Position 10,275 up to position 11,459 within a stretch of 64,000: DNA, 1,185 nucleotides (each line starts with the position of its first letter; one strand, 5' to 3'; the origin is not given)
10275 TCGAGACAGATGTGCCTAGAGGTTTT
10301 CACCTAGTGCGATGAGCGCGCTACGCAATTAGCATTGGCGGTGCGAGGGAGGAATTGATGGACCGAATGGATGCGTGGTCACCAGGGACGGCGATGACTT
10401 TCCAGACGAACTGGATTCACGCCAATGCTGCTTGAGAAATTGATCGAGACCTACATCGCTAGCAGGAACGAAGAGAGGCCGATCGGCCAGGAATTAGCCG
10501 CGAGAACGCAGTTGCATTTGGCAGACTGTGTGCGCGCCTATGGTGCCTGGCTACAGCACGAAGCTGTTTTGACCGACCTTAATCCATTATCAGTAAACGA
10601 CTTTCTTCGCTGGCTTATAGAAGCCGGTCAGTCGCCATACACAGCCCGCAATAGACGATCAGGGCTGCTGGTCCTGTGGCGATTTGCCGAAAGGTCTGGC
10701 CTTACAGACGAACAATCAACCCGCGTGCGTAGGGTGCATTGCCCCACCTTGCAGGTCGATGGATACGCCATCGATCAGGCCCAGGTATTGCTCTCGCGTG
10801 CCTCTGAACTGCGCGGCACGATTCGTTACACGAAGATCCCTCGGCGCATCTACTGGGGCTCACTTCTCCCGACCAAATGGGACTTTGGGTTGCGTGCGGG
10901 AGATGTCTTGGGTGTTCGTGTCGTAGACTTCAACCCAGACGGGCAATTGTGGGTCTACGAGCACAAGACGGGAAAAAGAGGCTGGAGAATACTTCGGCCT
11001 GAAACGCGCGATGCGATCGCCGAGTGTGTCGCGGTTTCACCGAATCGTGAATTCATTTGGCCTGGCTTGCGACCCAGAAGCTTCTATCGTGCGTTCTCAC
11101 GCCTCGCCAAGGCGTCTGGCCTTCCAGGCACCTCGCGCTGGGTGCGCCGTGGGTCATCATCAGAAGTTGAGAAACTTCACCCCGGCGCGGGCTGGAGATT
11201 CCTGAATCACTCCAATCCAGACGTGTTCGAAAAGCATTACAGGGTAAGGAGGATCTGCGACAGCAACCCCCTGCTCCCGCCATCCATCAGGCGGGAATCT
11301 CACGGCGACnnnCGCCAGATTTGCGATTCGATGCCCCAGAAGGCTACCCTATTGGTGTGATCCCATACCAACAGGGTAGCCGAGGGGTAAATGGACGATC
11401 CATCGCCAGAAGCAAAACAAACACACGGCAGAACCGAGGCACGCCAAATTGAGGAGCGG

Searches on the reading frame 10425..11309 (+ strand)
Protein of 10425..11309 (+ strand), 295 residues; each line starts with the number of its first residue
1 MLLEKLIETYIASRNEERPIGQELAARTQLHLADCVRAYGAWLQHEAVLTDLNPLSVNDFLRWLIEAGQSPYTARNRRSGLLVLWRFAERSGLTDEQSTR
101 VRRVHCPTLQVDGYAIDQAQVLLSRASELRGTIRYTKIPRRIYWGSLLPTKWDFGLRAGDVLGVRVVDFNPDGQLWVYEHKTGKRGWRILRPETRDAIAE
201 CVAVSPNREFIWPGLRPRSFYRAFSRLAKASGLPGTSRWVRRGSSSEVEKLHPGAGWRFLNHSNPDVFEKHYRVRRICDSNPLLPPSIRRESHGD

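Call 83: search_protein_families(library=pfam, proteins=[window:10425-11309:+], max_evalue=0.01)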
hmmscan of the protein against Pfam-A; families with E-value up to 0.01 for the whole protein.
window:10425-11309:+ (295 aa): 1 family
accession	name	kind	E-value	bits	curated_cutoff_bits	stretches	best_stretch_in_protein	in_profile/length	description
PF02899.23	Phage_int_SAM_1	-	0.0015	19.2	22.3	1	23-91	13-82/83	Phage integrase, N-terminal SAM-like domain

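Call 107: search_protein_families(library=pfam, proteins=[window:10425-11309:+], max_evalue=0.1)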
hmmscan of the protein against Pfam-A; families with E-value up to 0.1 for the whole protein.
window:10425-11309:+ (295 aa): 1 family
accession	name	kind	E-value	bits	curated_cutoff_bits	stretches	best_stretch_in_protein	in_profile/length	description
PF02899.23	Phage_int_SAM_1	-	0.0015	19.2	22.3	1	23-91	13-82/83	Phage integrase, N-terminal SAM-like domain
